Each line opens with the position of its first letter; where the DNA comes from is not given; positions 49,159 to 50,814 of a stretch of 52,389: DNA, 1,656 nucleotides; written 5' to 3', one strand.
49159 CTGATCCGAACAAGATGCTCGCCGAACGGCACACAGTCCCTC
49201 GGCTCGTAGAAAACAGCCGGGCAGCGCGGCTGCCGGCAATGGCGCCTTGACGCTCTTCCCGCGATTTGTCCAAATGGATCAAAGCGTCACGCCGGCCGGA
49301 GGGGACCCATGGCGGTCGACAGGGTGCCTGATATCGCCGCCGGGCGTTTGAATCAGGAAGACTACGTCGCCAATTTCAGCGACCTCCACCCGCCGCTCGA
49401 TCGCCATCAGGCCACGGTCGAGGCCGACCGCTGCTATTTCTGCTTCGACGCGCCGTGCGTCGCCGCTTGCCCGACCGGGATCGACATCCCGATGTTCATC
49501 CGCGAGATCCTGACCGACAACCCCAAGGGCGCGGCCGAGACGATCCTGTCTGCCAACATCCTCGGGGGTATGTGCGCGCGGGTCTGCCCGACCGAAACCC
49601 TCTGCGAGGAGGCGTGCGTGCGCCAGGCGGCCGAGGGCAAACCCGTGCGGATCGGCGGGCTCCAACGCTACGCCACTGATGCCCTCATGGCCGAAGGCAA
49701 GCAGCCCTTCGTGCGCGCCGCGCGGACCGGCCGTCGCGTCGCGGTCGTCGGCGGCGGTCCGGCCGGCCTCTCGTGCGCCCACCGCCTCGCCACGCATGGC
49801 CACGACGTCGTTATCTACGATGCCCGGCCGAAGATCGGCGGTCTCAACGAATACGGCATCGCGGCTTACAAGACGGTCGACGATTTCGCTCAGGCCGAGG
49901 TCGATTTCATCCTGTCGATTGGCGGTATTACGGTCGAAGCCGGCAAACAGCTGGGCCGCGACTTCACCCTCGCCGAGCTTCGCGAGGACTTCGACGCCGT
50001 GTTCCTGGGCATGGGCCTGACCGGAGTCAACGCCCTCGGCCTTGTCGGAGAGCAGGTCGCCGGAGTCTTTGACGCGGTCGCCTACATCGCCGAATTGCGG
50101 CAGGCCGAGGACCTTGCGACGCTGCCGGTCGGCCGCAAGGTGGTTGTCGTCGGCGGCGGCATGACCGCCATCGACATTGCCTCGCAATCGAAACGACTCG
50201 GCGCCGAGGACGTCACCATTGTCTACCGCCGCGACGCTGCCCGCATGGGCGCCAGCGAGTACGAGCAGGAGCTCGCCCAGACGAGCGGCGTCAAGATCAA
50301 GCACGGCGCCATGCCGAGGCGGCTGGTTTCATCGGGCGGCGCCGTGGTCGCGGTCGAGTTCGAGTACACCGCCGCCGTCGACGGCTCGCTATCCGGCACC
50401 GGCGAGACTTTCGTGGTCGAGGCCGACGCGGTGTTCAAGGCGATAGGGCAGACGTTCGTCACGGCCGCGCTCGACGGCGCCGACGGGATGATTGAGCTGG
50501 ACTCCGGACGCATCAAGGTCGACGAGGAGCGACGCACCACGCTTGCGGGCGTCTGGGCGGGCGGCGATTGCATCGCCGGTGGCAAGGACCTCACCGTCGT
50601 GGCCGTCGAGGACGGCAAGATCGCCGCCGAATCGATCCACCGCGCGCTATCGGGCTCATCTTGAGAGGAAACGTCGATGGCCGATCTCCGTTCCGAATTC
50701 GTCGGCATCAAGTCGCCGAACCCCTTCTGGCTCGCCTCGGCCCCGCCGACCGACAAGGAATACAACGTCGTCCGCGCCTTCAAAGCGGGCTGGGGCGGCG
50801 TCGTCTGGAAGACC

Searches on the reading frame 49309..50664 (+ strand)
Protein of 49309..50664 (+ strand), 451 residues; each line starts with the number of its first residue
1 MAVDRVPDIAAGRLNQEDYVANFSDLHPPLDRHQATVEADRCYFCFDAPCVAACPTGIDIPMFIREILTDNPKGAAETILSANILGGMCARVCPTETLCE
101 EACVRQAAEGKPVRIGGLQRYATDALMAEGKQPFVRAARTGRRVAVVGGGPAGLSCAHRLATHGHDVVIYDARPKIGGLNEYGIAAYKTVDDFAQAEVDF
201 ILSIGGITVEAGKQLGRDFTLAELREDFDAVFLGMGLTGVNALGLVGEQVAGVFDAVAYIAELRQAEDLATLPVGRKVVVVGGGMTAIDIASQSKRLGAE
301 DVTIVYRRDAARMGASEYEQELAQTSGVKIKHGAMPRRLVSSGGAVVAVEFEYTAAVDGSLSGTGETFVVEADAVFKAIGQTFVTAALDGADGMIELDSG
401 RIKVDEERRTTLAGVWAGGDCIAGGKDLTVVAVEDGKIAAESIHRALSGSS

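Call 14: search_protein_families(library=pfam, proteins=[window:49309-50664:+])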
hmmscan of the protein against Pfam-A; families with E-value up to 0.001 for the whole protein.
window:49309-50664:+ (451 aa): 17 families
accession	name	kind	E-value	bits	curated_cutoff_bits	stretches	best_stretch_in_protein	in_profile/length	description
PF07992.20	Pyr_redox_2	-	2.2e-35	122.9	26.1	1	143-436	2-291/291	Pyridine nucleotide-disulphide oxidoreductase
PF14691.11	Fer4_20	-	3.5e-35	120.7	25.8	1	21-129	3-111/113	Dihydroprymidine dehydrogenase domain II, 4Fe-4S cluster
PF00070.33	Pyr_redox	-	1e-15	58.4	22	2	277-352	1-80/82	Pyridine nucleotide-disulphide oxidoreductase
PF13450.12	NAD_binding_8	-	2.8e-12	47.2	21.9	1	146-178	1-33/68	NAD(P)-binding Rossmann-like domain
PF13738.12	Pyr_redox_3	-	5.5e-10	39.4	30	1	275-414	164-300/305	Pyridine nucleotide-disulphide oxidoreductase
PF01266.30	DAO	-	6.7e-10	39.4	27.9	1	143-177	1-35/353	FAD dependent oxidoreductase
PF01593.30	Amino_oxidase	-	2.2e-07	31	19.8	1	152-178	2-28/443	Flavin containing amine oxidoreductase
PF03486.20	HI0933_like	-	1.7e-06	28.1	50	1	143-177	2-36/244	HI0933-like protein Rossmann domain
PF00890.30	FAD_binding_2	-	3e-06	27.1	20.4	1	144-178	2-36/414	FAD binding domain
PF12831.13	FAD_oxidored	-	1.3e-05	25.1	27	1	144-180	2-38/416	FAD dependent oxidoreductase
PF03807.23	F420_oxidored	-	6.5e-05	23.9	21.6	0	143-195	1-58/94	NADP oxidoreductase coenzyme F420-dependent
PF01494.25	FAD_binding_3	-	8.9e-05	22.3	22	1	144-173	4-33/349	FAD binding domain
PF05834.18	Lycopene_cycl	-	0.0001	21.9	23.4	1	144-177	2-37/380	Lycopene cyclase protein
PF21799.2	MurD-like_N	-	0.00036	21.2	27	0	143-181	2-40/88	Mur ligase MurD-like, N-terminal domain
PF13241.12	NAD_binding_7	-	0.0005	21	22.1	0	140-173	6-39/104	Putative NAD(P)-binding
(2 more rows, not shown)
